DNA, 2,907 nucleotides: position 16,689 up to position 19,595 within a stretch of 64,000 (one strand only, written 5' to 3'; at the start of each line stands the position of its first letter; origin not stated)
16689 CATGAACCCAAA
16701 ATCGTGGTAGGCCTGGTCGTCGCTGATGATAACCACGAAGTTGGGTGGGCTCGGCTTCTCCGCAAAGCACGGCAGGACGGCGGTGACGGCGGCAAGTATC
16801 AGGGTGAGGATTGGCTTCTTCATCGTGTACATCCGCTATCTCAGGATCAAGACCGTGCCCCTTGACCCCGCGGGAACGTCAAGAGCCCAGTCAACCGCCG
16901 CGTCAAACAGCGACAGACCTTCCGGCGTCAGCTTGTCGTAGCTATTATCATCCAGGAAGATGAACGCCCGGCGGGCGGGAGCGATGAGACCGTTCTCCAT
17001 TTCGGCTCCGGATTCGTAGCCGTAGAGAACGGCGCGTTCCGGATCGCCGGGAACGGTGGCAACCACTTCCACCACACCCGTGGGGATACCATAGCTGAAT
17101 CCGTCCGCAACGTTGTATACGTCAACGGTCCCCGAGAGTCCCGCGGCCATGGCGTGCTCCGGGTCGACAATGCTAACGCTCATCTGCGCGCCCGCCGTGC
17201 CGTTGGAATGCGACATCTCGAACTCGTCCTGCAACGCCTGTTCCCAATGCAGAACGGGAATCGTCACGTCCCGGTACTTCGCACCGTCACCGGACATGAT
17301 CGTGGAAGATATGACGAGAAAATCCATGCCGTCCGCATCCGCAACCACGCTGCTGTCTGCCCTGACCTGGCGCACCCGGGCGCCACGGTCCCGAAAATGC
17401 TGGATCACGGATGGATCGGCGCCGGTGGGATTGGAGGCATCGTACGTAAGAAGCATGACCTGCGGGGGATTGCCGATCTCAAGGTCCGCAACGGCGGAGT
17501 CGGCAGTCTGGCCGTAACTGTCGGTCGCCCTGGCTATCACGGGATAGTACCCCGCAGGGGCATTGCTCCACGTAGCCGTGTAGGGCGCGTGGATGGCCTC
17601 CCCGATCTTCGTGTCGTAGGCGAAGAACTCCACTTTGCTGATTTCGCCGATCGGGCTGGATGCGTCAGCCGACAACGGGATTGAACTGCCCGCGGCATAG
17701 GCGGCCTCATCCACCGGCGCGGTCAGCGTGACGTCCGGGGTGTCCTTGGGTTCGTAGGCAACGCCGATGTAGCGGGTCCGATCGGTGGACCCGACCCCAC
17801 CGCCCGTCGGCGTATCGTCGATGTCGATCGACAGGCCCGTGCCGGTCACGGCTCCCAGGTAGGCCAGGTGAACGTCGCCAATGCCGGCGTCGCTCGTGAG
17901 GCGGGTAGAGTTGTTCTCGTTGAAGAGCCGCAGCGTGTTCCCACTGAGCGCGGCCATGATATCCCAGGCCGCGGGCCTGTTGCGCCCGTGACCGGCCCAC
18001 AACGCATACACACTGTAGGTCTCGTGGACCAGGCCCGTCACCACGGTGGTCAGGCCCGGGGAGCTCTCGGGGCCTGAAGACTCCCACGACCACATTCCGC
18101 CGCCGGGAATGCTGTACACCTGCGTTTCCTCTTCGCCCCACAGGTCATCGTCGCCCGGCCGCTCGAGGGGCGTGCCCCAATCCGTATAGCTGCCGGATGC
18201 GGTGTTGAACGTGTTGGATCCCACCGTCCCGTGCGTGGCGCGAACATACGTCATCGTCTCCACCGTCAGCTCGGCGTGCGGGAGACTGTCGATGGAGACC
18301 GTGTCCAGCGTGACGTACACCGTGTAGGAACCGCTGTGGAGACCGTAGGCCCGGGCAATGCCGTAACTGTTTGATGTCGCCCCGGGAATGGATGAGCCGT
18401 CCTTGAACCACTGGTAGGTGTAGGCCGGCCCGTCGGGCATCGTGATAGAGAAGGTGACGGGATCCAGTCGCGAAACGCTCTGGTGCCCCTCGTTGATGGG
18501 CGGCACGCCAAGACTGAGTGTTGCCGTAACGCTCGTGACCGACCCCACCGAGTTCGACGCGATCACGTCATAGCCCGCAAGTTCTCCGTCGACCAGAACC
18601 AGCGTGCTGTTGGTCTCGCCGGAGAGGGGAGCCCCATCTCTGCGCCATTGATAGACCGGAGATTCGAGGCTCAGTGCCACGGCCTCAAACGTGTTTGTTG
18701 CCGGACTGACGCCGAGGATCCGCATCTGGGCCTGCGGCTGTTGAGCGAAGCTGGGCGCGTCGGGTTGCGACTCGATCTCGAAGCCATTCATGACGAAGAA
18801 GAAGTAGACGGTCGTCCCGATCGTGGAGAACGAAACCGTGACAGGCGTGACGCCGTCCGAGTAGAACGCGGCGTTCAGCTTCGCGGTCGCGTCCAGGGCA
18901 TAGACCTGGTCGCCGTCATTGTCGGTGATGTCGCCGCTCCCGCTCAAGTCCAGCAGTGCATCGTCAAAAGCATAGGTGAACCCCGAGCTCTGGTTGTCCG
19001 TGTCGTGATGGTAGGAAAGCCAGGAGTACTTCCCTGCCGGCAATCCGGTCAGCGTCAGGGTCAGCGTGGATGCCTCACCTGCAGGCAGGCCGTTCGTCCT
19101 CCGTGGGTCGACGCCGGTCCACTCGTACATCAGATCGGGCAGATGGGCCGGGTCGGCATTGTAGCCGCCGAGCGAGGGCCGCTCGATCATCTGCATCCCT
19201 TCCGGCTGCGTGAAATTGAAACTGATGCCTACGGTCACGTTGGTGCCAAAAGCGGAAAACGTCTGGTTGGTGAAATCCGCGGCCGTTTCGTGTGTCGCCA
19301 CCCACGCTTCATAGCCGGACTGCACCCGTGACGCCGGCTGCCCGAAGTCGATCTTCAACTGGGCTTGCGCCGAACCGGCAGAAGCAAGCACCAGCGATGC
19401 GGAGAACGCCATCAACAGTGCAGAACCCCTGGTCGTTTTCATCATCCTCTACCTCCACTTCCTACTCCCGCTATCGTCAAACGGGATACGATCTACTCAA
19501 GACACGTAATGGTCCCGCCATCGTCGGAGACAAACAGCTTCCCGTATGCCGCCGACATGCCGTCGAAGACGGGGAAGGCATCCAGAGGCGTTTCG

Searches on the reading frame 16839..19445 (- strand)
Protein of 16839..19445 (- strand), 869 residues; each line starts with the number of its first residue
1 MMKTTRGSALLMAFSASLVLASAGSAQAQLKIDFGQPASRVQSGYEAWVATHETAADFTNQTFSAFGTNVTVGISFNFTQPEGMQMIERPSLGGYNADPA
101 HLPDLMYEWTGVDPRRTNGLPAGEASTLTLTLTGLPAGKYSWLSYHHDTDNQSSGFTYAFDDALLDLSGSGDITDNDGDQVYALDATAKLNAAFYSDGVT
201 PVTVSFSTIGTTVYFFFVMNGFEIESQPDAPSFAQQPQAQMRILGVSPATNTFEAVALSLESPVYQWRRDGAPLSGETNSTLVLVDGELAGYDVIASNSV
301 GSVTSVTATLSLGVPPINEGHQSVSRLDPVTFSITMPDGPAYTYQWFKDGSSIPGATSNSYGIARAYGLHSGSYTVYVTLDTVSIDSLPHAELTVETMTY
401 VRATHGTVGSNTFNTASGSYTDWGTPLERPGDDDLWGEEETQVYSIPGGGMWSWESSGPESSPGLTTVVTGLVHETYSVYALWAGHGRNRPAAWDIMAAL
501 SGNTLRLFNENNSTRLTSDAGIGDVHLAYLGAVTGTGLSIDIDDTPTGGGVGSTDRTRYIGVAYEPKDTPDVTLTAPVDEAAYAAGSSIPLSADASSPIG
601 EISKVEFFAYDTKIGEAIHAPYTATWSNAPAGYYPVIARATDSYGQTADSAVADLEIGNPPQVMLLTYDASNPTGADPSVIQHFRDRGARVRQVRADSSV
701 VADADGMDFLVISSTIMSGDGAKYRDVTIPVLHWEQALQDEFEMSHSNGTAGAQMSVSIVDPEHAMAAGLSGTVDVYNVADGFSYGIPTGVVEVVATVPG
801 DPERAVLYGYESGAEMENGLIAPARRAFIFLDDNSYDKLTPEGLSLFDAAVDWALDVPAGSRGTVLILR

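Call 6: search_protein_families(library=pfam, proteins=[window:16839-19445:-], max_evalue=0.001)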
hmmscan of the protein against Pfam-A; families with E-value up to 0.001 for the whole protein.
window:16839-19445:- (869 aa): 3 families
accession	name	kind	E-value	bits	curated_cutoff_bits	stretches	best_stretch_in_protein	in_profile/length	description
PF17957.7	Big_7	-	7.3e-14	52.6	24.1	1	570-633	1-65/70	Bacterial Ig domain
PF13895.12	Ig_2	-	5.6e-06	26.9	27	0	322-395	9-79/79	Immunoglobulin domain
PF13927.12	Ig_3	-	2.6e-05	25.1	30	0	323-378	12-76/78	Immunoglobulin domain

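Call 86: search_solved_structures(query=window:16839-19445:-, max_evalue=0.01)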
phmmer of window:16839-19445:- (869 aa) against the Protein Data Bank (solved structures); distinct sequences matched with E-value up to 0.01: 9.
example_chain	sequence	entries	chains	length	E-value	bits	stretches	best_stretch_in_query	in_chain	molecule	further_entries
9c2d_S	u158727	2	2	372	2e-15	59.5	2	249-379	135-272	Tail protein | Putative tail protein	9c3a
9x9r_A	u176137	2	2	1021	3.9e-15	58.6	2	568-651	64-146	Chitodextrinase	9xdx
9ncf_S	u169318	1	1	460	6.8e-14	54.4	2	223-397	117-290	Immunoglobulin-like domain protein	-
9kvu_A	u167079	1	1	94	1e-13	53.8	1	569-656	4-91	bacterial immunoglobulin domain B1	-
3pdd_A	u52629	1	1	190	3.3e-10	42.2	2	572-653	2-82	Glycoside hydrolase, family 9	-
3pdg_A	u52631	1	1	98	5.2e-06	28.3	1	572-653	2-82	Fibronectin(III)-like module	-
5lxk_A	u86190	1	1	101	4.8e-05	25.1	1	323-389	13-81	Decoration protein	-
8zvi_a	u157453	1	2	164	0.00015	23.6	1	323-388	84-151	Decoration protein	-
3pe9_A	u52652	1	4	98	0.0043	18.7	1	572-651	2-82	Fibronectin(III)-like module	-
